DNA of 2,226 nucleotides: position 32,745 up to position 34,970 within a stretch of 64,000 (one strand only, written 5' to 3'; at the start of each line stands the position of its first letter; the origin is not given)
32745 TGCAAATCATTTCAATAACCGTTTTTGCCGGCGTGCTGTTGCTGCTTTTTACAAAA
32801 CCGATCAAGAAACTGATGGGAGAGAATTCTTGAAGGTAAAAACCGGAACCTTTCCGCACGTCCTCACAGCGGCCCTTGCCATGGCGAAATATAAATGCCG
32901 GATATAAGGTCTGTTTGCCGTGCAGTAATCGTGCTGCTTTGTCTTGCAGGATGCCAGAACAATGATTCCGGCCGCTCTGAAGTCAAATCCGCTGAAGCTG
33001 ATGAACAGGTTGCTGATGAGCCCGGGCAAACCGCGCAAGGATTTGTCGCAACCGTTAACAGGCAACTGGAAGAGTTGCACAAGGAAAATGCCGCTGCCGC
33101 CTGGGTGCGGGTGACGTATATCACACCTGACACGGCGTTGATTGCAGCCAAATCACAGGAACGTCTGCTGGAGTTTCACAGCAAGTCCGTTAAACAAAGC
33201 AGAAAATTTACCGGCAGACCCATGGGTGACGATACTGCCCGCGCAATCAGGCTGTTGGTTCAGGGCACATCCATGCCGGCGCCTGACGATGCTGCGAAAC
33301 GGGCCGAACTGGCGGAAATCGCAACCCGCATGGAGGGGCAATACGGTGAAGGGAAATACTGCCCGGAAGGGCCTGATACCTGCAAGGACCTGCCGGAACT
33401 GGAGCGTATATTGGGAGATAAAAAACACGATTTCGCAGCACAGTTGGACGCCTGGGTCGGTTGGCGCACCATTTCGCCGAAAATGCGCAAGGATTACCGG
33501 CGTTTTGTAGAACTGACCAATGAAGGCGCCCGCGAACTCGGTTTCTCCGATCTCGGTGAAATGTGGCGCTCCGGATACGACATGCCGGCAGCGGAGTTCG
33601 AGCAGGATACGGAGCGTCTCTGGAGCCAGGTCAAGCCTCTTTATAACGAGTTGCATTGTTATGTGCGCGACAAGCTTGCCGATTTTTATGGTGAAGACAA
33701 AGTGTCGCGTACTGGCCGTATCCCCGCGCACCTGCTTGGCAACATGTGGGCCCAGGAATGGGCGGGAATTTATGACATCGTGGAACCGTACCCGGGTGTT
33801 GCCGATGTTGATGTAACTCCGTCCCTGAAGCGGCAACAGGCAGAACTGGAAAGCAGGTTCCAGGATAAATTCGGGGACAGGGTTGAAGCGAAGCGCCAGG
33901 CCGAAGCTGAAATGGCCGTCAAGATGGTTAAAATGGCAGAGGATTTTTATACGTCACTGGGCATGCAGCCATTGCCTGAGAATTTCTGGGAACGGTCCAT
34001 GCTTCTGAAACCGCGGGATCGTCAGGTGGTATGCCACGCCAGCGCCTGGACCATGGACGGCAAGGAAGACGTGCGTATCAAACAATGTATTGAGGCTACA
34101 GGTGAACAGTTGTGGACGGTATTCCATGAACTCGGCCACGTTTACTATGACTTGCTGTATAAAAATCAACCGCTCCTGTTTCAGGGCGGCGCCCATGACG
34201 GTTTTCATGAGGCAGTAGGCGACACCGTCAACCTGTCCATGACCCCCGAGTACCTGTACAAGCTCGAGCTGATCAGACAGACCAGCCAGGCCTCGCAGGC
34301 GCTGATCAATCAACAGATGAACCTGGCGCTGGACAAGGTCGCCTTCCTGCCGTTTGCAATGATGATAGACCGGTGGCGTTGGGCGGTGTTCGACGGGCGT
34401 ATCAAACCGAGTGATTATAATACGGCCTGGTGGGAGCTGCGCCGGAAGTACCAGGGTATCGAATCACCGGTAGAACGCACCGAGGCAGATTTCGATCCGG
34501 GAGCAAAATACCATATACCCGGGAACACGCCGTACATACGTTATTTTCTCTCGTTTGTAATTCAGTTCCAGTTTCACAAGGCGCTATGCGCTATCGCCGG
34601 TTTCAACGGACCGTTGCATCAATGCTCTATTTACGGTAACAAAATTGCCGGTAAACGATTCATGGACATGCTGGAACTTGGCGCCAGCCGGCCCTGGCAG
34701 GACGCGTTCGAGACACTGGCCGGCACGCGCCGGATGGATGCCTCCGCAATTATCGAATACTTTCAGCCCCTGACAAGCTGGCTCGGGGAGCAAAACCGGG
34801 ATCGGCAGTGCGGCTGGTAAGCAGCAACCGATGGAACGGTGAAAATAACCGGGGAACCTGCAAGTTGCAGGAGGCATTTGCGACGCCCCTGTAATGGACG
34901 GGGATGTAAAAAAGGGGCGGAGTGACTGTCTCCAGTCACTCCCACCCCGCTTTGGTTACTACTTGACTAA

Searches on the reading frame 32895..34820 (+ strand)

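Call 26: search_protein_families(library=pfam, proteins=[window:32895-34820:+], max_evalue=0.0001)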
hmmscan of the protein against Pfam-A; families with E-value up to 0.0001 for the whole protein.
window:32895-34820:+ (641 aa): 1 family
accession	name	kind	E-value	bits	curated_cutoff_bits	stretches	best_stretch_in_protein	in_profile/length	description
PF01401.24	Peptidase_M2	-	1.1e-217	724.7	23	1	45-641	5-581/581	Angiotensin-converting enzyme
